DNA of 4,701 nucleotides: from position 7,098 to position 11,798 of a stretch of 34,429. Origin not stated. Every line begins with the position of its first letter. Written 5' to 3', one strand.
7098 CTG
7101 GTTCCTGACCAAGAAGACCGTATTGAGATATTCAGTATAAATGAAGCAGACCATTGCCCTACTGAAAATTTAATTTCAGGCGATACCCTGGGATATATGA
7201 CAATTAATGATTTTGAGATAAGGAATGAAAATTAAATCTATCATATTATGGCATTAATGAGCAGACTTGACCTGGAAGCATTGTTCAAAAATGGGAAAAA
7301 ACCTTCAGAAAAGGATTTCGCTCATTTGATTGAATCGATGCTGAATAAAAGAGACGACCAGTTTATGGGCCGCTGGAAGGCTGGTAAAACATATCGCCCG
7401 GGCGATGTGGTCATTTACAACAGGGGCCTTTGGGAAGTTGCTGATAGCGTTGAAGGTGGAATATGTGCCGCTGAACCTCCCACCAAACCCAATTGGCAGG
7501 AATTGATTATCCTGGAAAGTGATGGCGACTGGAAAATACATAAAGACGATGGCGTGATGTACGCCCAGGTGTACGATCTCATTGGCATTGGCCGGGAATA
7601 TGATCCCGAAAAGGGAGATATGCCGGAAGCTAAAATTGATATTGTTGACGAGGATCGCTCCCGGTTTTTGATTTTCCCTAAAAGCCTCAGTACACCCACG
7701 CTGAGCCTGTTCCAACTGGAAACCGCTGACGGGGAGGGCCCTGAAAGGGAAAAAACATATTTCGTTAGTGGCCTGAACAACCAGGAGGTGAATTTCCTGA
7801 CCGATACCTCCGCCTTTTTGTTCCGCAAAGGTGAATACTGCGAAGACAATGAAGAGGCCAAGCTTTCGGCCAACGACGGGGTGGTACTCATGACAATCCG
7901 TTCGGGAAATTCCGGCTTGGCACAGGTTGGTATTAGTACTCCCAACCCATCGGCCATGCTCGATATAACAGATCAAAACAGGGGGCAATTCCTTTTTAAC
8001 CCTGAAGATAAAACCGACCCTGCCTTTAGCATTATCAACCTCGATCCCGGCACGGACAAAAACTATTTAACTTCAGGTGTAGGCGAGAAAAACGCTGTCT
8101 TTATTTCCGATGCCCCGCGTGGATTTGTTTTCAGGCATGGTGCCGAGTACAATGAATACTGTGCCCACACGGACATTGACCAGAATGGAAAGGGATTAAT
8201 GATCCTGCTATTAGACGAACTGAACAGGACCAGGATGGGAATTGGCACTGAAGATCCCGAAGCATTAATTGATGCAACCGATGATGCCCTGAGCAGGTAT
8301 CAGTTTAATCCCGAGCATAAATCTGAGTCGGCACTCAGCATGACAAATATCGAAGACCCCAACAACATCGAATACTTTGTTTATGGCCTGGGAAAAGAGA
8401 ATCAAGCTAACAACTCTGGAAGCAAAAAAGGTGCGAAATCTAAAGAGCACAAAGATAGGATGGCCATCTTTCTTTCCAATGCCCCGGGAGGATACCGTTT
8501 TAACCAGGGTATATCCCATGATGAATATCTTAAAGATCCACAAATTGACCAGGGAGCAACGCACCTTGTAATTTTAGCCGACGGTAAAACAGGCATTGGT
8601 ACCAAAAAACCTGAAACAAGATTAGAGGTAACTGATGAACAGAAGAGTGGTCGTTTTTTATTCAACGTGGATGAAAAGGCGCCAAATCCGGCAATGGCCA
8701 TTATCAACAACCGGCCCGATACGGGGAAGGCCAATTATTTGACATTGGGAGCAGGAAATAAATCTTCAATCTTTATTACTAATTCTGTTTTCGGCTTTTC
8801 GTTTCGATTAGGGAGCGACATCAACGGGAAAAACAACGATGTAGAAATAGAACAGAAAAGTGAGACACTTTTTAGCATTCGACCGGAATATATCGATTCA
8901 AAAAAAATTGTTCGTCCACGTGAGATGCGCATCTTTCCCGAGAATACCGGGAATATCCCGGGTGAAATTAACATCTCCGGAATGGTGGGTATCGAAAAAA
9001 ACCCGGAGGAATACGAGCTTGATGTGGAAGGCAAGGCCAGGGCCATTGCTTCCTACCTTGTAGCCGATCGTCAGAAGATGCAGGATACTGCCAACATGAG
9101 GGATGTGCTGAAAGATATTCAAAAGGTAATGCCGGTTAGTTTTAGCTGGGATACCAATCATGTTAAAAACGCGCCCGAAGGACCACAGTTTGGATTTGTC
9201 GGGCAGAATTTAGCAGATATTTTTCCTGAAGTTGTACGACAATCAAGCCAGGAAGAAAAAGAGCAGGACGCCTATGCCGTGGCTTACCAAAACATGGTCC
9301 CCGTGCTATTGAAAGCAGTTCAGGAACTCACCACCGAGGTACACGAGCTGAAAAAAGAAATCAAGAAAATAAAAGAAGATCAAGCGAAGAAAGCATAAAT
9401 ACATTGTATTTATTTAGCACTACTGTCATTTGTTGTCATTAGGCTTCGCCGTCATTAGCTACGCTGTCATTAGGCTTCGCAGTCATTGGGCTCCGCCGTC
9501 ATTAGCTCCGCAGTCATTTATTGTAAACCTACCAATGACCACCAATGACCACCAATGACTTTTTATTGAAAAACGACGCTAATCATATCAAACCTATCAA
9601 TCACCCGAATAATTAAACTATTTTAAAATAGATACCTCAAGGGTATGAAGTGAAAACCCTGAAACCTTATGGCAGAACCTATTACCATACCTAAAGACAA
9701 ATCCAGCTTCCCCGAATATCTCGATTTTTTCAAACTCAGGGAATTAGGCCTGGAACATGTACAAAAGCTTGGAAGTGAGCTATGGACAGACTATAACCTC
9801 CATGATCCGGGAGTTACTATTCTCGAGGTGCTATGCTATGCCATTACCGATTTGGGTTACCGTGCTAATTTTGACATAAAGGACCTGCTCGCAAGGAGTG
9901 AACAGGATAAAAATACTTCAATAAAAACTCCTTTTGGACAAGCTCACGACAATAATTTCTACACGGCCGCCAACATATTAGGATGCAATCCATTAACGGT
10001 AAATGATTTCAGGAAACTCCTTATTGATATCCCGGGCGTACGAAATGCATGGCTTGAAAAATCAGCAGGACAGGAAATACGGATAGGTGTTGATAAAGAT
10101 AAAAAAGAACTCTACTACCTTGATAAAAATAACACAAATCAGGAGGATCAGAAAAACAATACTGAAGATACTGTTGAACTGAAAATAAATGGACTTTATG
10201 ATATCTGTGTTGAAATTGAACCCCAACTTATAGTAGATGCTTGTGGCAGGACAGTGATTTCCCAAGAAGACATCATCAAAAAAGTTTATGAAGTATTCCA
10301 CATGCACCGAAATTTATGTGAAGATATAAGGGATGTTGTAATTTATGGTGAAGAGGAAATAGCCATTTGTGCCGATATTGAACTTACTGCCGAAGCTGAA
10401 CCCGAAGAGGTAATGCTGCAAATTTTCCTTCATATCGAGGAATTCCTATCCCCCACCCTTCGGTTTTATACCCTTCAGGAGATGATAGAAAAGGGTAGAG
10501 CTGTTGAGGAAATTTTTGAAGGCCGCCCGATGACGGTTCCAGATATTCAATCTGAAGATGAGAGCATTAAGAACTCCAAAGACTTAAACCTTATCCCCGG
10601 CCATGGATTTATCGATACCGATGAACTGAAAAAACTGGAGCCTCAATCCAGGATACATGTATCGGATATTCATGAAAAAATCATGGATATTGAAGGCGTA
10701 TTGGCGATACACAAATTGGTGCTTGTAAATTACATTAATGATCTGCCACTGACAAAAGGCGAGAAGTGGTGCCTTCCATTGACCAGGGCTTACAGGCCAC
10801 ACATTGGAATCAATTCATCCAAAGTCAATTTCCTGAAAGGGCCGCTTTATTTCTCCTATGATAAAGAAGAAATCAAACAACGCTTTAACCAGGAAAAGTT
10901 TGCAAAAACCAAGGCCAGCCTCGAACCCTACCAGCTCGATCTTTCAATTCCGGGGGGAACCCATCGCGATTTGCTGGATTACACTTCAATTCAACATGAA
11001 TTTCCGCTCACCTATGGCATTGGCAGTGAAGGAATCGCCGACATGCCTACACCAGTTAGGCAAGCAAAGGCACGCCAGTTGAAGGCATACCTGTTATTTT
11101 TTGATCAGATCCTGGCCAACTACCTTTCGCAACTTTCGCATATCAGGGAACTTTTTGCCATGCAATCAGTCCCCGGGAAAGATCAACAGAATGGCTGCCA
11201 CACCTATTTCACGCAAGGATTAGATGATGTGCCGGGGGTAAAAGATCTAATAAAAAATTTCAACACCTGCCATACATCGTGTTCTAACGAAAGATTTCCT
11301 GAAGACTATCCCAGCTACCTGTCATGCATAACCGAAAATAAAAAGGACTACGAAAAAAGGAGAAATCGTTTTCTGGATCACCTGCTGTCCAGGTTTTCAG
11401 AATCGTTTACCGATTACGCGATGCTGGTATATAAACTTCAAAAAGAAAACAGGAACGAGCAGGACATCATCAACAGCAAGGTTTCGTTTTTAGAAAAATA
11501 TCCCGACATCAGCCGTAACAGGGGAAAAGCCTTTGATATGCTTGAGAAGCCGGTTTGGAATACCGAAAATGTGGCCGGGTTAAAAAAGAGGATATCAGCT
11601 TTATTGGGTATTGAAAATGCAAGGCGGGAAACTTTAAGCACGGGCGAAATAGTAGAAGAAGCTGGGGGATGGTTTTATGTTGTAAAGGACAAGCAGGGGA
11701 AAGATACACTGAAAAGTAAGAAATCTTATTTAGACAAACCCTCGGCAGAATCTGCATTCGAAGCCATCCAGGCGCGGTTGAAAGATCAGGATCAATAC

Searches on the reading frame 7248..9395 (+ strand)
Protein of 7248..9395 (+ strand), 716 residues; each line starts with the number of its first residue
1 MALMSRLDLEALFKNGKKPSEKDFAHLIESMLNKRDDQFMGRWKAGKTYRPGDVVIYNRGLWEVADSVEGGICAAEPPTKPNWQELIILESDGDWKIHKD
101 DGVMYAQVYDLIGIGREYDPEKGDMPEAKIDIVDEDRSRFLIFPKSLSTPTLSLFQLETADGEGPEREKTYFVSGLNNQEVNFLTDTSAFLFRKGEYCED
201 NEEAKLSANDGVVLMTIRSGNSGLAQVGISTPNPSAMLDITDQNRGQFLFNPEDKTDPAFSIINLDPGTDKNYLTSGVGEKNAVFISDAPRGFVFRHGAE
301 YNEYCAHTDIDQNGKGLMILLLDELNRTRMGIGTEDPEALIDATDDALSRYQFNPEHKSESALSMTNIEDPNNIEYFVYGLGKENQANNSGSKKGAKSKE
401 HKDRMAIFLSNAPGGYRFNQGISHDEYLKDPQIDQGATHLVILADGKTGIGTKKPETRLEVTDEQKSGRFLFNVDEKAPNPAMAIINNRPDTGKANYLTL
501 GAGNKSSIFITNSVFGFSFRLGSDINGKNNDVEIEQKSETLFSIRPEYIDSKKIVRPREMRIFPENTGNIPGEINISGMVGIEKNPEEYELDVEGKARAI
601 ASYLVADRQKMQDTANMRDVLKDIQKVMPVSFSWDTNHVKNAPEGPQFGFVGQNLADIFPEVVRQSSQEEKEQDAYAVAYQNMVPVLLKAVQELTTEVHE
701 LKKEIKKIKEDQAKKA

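Call 5: search_protein_families(library=pfam, proteins=[window:7248-9395:+], max_evalue=0.01)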
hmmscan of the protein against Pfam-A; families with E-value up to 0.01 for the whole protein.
window:7248-9395:+ (716 aa): 2 families
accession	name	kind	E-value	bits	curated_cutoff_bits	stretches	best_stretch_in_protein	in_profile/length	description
PF13884.11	Peptidase_S74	-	0.002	18.8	22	1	616-664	11-58/58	Chaperone of endosialidase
PF02839.19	CBM_5_12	-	0.005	17.3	26.2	0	43-63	2-22/44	Carbohydrate-binding module family 5/12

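Call 7: search_protein_families(library=ncbifam, proteins=[window:7248-9395:+], max_evalue=0.1)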
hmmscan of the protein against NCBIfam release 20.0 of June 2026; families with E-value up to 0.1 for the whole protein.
window:7248-9395:+ (716 aa): 0 families

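Call 41: search_solved_structures(query=window:7248-9395:+, max_evalue=0.1)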
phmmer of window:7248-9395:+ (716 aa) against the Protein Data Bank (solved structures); distinct sequences matched with E-value up to 0.1: 1.
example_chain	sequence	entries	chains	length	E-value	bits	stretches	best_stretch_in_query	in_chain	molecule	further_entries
7b5h_AE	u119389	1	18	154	1.6e-18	69.5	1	2-87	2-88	All3316 protein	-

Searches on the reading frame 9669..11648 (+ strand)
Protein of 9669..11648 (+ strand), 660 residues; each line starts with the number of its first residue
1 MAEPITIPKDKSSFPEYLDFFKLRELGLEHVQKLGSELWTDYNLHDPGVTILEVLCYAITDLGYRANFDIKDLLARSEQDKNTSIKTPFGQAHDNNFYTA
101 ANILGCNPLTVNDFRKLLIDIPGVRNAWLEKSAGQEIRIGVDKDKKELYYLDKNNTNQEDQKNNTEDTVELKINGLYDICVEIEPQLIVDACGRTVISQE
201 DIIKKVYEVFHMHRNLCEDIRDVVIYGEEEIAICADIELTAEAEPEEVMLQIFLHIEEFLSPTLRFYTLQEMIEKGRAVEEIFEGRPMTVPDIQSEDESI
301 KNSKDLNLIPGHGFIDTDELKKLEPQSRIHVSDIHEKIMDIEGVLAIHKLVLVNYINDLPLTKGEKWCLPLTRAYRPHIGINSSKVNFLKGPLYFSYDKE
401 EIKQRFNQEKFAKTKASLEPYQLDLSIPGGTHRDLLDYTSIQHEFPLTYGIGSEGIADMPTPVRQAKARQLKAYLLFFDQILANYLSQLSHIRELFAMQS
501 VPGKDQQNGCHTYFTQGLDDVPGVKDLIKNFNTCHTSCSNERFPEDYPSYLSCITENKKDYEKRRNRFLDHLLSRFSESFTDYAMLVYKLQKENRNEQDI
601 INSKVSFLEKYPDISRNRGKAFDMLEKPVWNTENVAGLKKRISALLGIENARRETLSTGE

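Call 50: find_related_loci(query=window:9669-11648:+, collection=genome_contigs, flank=10000)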
Query window:9669-11648:+ (660 aa) in genome_contigs; peptide patterns used: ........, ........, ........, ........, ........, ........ (x = any residue, [..] = any of these).
111 stretches matched a pattern, but none encodes a relative of the query by tblastn (E <= 1e-3).
